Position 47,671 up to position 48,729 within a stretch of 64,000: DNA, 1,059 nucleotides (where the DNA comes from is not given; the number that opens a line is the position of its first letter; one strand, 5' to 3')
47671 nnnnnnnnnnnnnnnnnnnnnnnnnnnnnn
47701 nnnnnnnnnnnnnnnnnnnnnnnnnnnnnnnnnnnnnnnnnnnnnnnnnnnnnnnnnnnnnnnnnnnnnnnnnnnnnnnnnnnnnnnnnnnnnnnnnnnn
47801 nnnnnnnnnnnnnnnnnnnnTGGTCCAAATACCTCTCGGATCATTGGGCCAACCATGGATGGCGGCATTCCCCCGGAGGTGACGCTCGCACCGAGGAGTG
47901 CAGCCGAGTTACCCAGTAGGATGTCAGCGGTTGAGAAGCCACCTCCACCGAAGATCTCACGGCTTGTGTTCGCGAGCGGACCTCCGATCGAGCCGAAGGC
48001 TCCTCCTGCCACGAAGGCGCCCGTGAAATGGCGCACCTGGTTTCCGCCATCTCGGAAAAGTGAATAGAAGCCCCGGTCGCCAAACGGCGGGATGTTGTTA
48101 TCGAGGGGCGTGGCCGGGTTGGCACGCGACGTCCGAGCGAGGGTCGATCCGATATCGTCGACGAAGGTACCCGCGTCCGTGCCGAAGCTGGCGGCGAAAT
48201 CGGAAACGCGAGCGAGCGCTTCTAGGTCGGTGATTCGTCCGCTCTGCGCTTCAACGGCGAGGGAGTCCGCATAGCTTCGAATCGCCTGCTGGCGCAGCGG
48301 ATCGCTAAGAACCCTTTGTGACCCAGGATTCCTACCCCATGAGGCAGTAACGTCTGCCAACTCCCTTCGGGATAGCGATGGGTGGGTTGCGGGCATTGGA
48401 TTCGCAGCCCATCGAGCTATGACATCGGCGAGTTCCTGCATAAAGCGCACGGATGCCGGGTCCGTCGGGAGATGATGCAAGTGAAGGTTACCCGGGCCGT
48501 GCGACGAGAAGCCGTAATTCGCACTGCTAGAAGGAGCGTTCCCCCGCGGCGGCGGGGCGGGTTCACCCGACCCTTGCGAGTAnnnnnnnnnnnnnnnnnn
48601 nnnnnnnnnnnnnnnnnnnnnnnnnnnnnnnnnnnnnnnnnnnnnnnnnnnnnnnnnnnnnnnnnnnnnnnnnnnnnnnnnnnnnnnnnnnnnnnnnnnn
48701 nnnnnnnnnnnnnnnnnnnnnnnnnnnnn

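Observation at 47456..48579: Unrecognised 253-aa RHS payload with a glycine-zipper-like tail, translationally coupled to a secreted candidate immunity protein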

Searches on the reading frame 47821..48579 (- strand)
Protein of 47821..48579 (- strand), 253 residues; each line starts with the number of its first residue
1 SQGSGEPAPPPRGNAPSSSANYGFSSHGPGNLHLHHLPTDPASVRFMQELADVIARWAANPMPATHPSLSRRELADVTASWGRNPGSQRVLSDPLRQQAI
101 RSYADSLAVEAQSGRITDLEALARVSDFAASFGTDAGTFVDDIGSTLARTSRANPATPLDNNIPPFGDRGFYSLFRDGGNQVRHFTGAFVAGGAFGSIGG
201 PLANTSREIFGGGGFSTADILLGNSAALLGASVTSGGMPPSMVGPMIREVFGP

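Call 6: search_protein_families(library=pfam, proteins=[window:47821-48579:-], max_evalue=1)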
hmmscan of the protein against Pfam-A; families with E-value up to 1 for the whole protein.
window:47821-48579:- (253 aa): 0 families

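Call 7: search_protein_families(library=ncbifam, proteins=[window:47821-48579:-], max_evalue=1)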
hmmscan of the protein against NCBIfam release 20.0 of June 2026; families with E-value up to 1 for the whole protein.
window:47821-48579:- (253 aa): 0 families

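Call 9: search_solved_structures(query=window:47821-48579:-, max_evalue=10)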
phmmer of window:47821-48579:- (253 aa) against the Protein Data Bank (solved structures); distinct sequences matched with E-value up to 10: 7.
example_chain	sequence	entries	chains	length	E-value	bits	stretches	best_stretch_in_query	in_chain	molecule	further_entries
3sy1_A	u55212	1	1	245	0.52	13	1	121-207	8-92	UPF0001 protein yggS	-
7uau_A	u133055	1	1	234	0.79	12.4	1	121-208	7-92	Pyridoxal phosphate homeostasis protein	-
1w8g_A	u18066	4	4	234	0.79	12.4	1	121-208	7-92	HYPOTHETICAL UPF0001 PROTEIN YGGS | Pyridoxal phosphate homeostasis protein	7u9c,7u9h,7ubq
9efa_A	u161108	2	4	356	1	12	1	25-93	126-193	Phosphotriesterase-related protein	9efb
8rja_B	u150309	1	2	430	1.3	11.7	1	25-72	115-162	Formylmethanofuran dehydrogenase subunit B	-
8fxf_A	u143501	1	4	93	1.4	11.6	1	103-143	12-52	E3 ubiquitin-protein ligase TRIM56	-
5t5i_B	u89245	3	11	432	1.9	11.2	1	25-75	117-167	Tungsten formylmethanofuran dehydrogenase subunit B | Tungsten formylmethanofuran dehydrogenase subunit fwdB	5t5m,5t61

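Call 10: find_homologous_proteins(query=window:47821-48579:-, max_evalue=0.001)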
Query window:47821-48579:-: 4381 candidates shared short words with the query, none scored E <= 0.001.

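Call 18: predict_structure(protein=window:47821-48579:-)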
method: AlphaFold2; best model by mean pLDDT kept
length: 253 residues; sequences in the alignment: 1
mean_pLDDT: 46.2   pTM: 0.35
mean pLDDT of the five models: 46.2, 38.7, 38.0, 36.2, 35.6
residues with pLDDT >= 90: 0; 70-90: 7; 50-70: 78; < 50: 168
segments of 3 or more residues with pLDDT < 50: 1-8, 10-46, 55-69, 85-90, 150-223, 229-238, 246-253
pLDDT, mean of each block of 10 residues (from residue 1): 43 36 36 42 49 46 41 52 50 63 69 66 65 56 53 38 35 32 32 34 35 40 49 46 49 46
secondary structure, 60 per line:
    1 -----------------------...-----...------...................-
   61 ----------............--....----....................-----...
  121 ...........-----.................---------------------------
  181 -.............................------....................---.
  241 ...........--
elements in order: E24-26 E32-34 H41-59 H71-82 H85-88 H93-112 H118-131 H137-153 H182-210 H217-236 H240-251

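Call 19: search_protein_representatives(protein=window:47821-48579:-)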
Query: 253 residues. Proteins with E-value up to 0.001 (for the whole library): 120; up to 1e-10: 20; up to 1e-30: 2. The best 120 are listed.
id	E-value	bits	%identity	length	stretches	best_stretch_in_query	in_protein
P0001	3.4e-160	547.6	100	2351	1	1-253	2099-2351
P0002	7.2e-34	133.8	55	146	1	108-253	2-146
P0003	9.6e-30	120.3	54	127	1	125-252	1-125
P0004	7.6e-28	114.1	49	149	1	110-252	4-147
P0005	1.7e-25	106.4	43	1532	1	89-252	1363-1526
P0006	4.2e-25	105.1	44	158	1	103-250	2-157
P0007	4.3e-25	105.1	42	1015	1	84-250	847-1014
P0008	3.0e-23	99.0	45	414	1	78-228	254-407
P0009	1.7e-21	93.3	41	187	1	88-249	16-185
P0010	2.0e-21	93.0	43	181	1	96-249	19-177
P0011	3.1e-20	89.1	38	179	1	96-252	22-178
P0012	9.4e-19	84.3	44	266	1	93-252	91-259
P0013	1.8e-17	80.1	36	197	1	99-252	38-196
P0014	3.7e-17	79.1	39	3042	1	98-249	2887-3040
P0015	1.4e-14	70.6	47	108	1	162-251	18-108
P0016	2.0e-12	63.6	37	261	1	81-253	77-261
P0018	6.7e-11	58.6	36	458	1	90-238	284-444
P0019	6.8e-11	58.5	33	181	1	91-249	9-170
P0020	9.8e-11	58.0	38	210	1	99-252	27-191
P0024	5.6e-10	55.6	36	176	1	97-245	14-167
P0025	7.7e-10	55.1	37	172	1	112-252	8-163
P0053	2.5e-06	43.6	37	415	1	98-197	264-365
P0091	1.6e-04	37.7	34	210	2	96-147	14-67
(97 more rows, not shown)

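Call 22: search_protein_families(library=pfam, proteins=[P0002, P0006, P0009, P0012, P0016, P0018, P0019, P0020, P0024, P0025], max_evalue=1)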
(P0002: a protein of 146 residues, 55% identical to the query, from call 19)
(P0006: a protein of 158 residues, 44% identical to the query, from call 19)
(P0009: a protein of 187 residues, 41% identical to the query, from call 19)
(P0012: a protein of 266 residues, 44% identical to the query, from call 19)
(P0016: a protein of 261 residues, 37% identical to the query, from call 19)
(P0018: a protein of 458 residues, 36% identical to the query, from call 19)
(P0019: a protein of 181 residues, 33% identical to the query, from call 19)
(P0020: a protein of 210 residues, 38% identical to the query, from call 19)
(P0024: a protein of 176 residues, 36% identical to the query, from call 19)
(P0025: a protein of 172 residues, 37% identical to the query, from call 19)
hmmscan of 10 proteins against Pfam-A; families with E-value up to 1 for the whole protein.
P0002 (146 aa): 0 families

P0006 (158 aa): 0 families

P0009 (187 aa): 0 families

P0012 (266 aa): 1 family
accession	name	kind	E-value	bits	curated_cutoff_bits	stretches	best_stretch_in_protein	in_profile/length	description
PF22580.2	KYNU_C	-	0.14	12.6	27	1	227-258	42-73/90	Kynureninase C-terminal domain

P0016 (261 aa): 0 families

P0018 (458 aa): 1 family
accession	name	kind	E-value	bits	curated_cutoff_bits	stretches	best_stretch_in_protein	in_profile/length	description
PF14449.11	PT-TG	-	2.6e-12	46.9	23.5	1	37-82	4-49/68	Pre-toxin TG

P0019 (181 aa): 1 family
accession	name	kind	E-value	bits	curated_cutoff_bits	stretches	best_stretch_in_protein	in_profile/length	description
PF11383.14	DUF3187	-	0.021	14.4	24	1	81-140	212-269/320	Protein of unknown function (DUF3187)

P0020 (210 aa): 0 families

P0024 (176 aa): 0 families

P0025 (172 aa): 1 family
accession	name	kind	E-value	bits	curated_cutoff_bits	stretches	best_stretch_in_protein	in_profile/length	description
PF05292.17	MCD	-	0.34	10.9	23.2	1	4-64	15-70/253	Malonyl-CoA decarboxylase C-terminal domain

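Call 43: find_encoding_contigs(protein=P0091, flank=3000, max_places=2)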
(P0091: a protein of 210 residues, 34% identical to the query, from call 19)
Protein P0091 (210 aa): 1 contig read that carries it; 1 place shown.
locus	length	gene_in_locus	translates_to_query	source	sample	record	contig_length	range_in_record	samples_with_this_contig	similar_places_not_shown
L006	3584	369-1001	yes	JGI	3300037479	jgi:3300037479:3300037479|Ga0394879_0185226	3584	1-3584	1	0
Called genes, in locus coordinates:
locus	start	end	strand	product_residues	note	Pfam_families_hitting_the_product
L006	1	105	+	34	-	?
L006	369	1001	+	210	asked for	-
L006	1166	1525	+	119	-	-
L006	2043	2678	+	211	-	PF14428:SCP1201-like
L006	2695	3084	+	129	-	PF14430:Imm1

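Call 85: search_protein_families(library=pfam, alignment_id=A3, max_evalue=0.001)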
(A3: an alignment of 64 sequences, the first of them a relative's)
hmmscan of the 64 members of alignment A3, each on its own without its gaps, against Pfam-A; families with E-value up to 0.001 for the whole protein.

A. member 1, P0008 (414 aa): 0 families

B. families by the number of members that match (of 64 scanned): 13 families
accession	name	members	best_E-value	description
PF05593.20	RHS_repeat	9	1.2e-51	RHS Repeat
PF03527.20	RHS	3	1.1e-14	RHS protein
PF13699.11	eCIS_core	2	1e-34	eCIS core domain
PF01436.27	NHL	1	1.4e-17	NHL repeat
PF14449.11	PT-TG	1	2.6e-12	Pre-toxin TG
PF03534.18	SpvB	1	8.1e-11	Salmonella virulence plasmid 65kDa B protein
PF25021.1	TEN_NHL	1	6.8e-10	Teneurin NHL domain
PF04075.20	F420H2_quin_red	1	1.3e-08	F420H(2)-dependent quinone reductase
PF12256.14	TcdB_toxin_midN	1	1.2e-07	Insecticide toxin TcdB middle/N-terminal region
PF13517.12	FG-GAP_3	1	3.2e-07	FG-GAP-like repeat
PF19077.6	Big_13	1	5.8e-07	Bacterial Ig-like domain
PF12900.13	Pyridox_ox_2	1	3.9e-05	Pyridoxamine 5'-phosphate oxidase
PF00404.24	Dockerin_1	1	6.1e-05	Dockerin type I domain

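Call 87: search_protein_families(library=pfam, proteins=[L006:1103-1525:+], max_evalue=0.1)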
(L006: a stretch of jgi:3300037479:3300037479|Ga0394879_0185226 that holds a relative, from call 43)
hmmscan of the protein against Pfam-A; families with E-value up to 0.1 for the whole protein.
L006:1103-1525:+ (140 aa): 0 families

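Call 88: search_protein_families(library=phrogs, proteins=[window:47821-48579:-], max_evalue=0.1)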
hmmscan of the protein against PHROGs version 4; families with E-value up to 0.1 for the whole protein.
window:47821-48579:- (253 aa): 0 families
